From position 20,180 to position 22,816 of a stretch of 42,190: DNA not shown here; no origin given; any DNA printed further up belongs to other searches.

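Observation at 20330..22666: Bacterial calpain-like (C2) cysteine protease fused to an EF-hand, convergent with the kinase pair and immediately downstream of ssrA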

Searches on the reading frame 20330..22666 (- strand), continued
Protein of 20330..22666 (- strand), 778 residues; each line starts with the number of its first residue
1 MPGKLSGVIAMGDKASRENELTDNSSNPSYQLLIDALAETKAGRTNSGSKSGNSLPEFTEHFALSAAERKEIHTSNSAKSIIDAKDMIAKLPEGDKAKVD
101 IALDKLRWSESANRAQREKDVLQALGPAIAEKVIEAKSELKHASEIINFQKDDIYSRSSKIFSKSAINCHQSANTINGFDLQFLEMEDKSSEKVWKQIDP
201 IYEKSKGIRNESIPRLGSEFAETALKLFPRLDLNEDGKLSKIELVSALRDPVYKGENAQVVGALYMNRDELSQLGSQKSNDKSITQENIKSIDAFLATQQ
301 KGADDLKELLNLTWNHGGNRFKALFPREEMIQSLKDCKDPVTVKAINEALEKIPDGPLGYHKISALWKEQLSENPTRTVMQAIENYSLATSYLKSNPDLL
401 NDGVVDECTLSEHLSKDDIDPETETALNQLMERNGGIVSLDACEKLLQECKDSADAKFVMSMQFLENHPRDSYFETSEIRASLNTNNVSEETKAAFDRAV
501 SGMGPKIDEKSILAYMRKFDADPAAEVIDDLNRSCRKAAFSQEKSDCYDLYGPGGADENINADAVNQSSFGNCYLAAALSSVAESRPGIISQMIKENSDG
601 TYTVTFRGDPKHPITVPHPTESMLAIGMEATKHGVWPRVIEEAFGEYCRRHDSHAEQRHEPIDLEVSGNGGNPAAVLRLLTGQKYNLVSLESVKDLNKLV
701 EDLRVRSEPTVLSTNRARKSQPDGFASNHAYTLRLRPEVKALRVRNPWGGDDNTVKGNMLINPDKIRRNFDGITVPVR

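Call 46: predict_structure(alignment_id=A1)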
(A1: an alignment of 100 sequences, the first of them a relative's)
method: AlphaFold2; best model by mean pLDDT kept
length: 778 residues; sequences in the alignment: 100
mean_pLDDT: 74.3   pTM: 0.64
mean pLDDT of the five models: 74.3, 72.4, 71.8, 71.4, 69.8
residues with pLDDT >= 90: 287; 70-90: 201; 50-70: 129; < 50: 161
segments of 3 or more residues with pLDDT < 50: 1-74, 154-192, 194-203, 317-325, 357-377, 472-475
pLDDT, mean of each block of 10 residues (from residue 1): 33 30 32 41 37 31 42 51 74 82 73 83 88 81 69 46 32 27 37 43 70 92 97 97 95 97 96 92 96 90 78 54 50 66 67 53 43 47 73 87 86 85 83 81 68 65 63 51 57 67 63 75 88 91 93 95 92 95 97 97 98 97 95 97 94 74 68 96 97 93 88 85 93 85 93 94 95 93
secondary structure, 60 per line:
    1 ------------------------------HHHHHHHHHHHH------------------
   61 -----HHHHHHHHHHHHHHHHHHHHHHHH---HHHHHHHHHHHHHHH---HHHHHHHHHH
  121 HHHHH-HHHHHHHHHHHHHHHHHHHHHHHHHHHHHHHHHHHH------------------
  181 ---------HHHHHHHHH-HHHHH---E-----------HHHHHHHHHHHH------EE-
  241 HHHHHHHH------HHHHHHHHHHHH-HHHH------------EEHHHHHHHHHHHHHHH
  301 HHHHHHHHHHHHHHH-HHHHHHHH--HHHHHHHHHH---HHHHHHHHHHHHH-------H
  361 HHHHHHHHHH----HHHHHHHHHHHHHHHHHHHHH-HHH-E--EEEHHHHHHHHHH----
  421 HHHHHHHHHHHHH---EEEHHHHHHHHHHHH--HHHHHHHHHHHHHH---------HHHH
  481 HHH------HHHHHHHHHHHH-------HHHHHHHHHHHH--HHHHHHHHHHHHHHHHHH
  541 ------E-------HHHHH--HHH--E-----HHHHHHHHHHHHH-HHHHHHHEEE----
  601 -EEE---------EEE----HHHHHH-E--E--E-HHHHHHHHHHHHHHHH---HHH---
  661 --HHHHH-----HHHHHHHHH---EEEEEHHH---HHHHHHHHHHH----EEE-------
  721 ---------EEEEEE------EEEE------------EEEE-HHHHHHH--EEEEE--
elements in order (helices of 4 or more, strands of 3 or more residues): H31-42 H66-89 H93-107 H111-125 H127-162 H190-198 H200-204 H220-231 H241-248 H255-266 H268-271 H286-315 H317-324 H327-336 H340-352 H360-370 H375-395 E404-406 H407-416 H421-433 E437-439 H440-451 H454-467 H477-483 H490-501 H509-520 H523-540 H555-559 H573-585 H587-593 E594-596 E602-604 E614-616 H621-626 H636-651 H663-667 H673-681 E685-689 H696-706 E711-713 E730-735 E742-745 E758-761 H763-769 E772-776
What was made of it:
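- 21035..21784 (-): Helical linker/middle region (aa ~295-544). It evolves fast and has no detectable homologues outside the orthologue. Helices with pLDDT 50-88 (call 46).
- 22016..22636 (-): Polar, largely disordered N-terminus (aa 11-74, 154-203) with a helical segment (aa ~66-162). It is specific to this orthologous pair. pLDDT below 50 for segments 1-74 and 154-203 (call 46).
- On EF-hand Ca2+-binding domain: In the AF2 model, helices 220-231, 241-248, 255-271 and 286 onward have short bridges in both loops, at pLDDT 92-97 (call 46).
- The module is modelled at pLDDT 92-97 (call 46).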

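Call 48: fold_search(model_id=the predicted structure, library=pdb)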
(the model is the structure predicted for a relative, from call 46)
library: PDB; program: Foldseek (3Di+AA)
matches with E <= 10: 190; with E <= 0.001: 33
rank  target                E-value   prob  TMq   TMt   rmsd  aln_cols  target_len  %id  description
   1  1tl9_A                2.1e-07  1.00  0.23  0.52   5.1       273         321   16  High resolution crystal structure of calpain I protease core in complex with leupeptin (released 2004-11-02)
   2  2g8e                  2.4e-07  1.00  0.22  0.50   4.9       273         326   15  Calpain 1 proteolytic core in complex with SNJ-1715, a cyclic hemiacetal-type inhibitor (released 2006-06-06)
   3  6bkj_D                3.0e-07  1.00  0.23  0.54   5.4       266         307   16  Crystal Structure of Human Calpain-3 Protease Core in Complex with Leupeptin (released 2018-02-07)
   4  2p0r_A                4.2e-07  1.00  0.22  0.51   5.2       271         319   15  Structure of Human Calpain 9 in complex with Leupeptin (released 2007-03-20)
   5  6bkj_C                4.2e-07  1.00  0.22  0.53   5.5       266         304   16  Crystal Structure of Human Calpain-3 Protease Core in Complex with Leupeptin (released 2018-02-07)
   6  1kxr_B                5.1e-07  1.00  0.23  0.52   4.6       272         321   15  Crystal Structure of Calcium-Bound Protease Core of Calpain I (released 2002-03-20)
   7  6bgp_C                6.1e-07  1.00  0.23  0.54   5.0       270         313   15  Crystal Structure of Human Calpain-3 Protease Core Mutant-C129A (released 2018-02-07)
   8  7w7o                  6.4e-07  1.00  0.23  0.50   5.5       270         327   16  The crystal structure of human Calpain-1 protease core in complex with 14a (released 2023-06-07)
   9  1zcm                  7.0e-07  1.00  0.23  0.52   4.3       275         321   14  Human calpain protease core inhibited by ZLLYCH2F (released 2006-01-31)
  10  1kxr_A                8.1e-07  1.00  0.23  0.51   5.4       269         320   15  Crystal Structure of Calcium-Bound Protease Core of Calpain I (released 2002-03-20)
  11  8gx3                  8.1e-07  1.00  0.23  0.50   5.2       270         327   16  The crystal structure of human Calpain-1 protease core in complex with 14c (released 2023-09-20)
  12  6bjd_D                8.9e-07  1.00  0.22  0.52   5.7       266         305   16  Crystal Structure of Human Calpain-3 Protease Core in Complex with E-64 (released 2018-02-07)
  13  6bkj_B                9.7e-07  1.00  0.23  0.54   5.0       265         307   15  Crystal Structure of Human Calpain-3 Protease Core in Complex with Leupeptin (released 2018-02-07)
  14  6bjd_A                1.1e-06  1.00  0.23  0.53   5.5       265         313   15  Crystal Structure of Human Calpain-3 Protease Core in Complex with E-64 (released 2018-02-07)
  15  6bjd_C                1.2e-06  1.00  0.22  0.52   5.7       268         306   16  Crystal Structure of Human Calpain-3 Protease Core in Complex with E-64 (released 2018-02-07)
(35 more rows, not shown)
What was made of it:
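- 20333..21034 (-): C-terminal calpain (Peptidase_C2 / CysPc-like) protease domain, aa ~545-778. Codons: Gln567 20966-20968, Cys573 20948-20950, His729 20480-20482, Asn746 20429-20431. Foldseek top 37 hits are all calpain cores (call 48).
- On Peptidase family C2 (calpain; Pfam PF00648): Foldseek: ranks 1-37 are all calpains (E 2e-7 to 3e-3), and the next hit, falcipain, is at E 0.17 (call 48).
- The Foldseek top 37 hits are all calpain cores (call 48).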

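Call 49: search_solved_structures(query=A1, max_evalue=0.01, show_alignments=2)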
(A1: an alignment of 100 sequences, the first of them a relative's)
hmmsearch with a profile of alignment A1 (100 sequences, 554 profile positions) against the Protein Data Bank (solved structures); distinct sequences matched with E-value up to 0.01: 218 (the best 60 are shown).
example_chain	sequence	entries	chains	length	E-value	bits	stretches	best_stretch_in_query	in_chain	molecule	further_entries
1ziv_A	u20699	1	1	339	5.2e-20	75.2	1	395-544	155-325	Calpain 9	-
2p0r_A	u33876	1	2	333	5.4e-20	75.2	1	395-544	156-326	Calpain-9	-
1kfu_L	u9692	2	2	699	3.5e-18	69.2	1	328-544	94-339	M-CALPAIN LARGE SUBUNIT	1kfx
7x79_A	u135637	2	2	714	7.8e-18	68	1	396-544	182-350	Calpain-1 catalytic subunit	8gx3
2nqa_A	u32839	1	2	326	2.1e-17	66.6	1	384-544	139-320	Calpain-8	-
1tl9_A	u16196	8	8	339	2.8e-17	66.2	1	390-544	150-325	Calpain 1, large [catalytic] subunit | Calpain-1 catalytic subunit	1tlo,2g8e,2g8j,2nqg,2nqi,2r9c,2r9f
1zcm_A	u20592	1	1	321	4.8e-17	65.4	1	396-544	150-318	Calpain 1, large [catalytic] subunit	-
6bjd_A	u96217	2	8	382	9.5e-17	64.4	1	477-545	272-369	Calpain-3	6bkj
1qxp_A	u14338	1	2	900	1.1e-16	64.2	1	391-544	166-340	mu-like calpain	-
7w7o_A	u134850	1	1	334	1.5e-16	63.8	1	396-544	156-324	Calpain-1 catalytic subunit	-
2ary_A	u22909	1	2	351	1.7e-16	63.6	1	396-544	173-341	Calpain-1 catalytic subunit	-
1u5i_A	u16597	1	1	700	3.2e-16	62.7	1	328-544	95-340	Calpain 2, large [catalytic] subunit precursor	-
1df0_A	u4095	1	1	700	3.2e-16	62.7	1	328-544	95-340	M-CALPAIN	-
3bow_A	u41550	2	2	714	3.5e-16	62.6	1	328-544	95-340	Calpain-2 catalytic subunit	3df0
1kxr_A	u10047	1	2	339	2.2e-15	59.9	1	390-544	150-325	thiol protease DOMAINS I AND II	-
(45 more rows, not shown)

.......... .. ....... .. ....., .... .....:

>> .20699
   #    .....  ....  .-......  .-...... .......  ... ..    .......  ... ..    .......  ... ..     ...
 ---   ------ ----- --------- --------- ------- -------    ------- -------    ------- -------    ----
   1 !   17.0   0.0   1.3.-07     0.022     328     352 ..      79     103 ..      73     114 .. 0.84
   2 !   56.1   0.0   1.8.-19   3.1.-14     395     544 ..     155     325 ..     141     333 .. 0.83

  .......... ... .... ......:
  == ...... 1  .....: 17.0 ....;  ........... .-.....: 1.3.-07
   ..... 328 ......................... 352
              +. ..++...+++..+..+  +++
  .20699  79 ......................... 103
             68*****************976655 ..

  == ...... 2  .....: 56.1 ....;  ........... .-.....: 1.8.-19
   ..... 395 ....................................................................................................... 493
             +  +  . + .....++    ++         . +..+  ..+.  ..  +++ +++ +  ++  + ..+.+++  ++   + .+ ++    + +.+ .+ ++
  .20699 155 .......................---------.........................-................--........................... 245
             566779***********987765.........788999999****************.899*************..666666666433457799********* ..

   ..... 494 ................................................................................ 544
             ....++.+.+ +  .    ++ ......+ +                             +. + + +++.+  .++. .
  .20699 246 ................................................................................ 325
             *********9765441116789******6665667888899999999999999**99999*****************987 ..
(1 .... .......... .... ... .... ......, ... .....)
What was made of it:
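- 21785..22015 (-): EF-hand pair module (aa 218-294). The canonical Ca2+ loop is D232-E243 (nt 21938..21973). The partner loop (aa 277-288, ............) has lost the family's acidic ligands. The family profile hits ALG-2, calmodulin and CDPK (call 49).
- On Peptidase family C2 (calpain; Pfam PF00648): The family profile against PDB calpain-9 gives E 5e-20 (call 49).
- The family profile hits calpain-9 at E 5e-20 (call 49).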
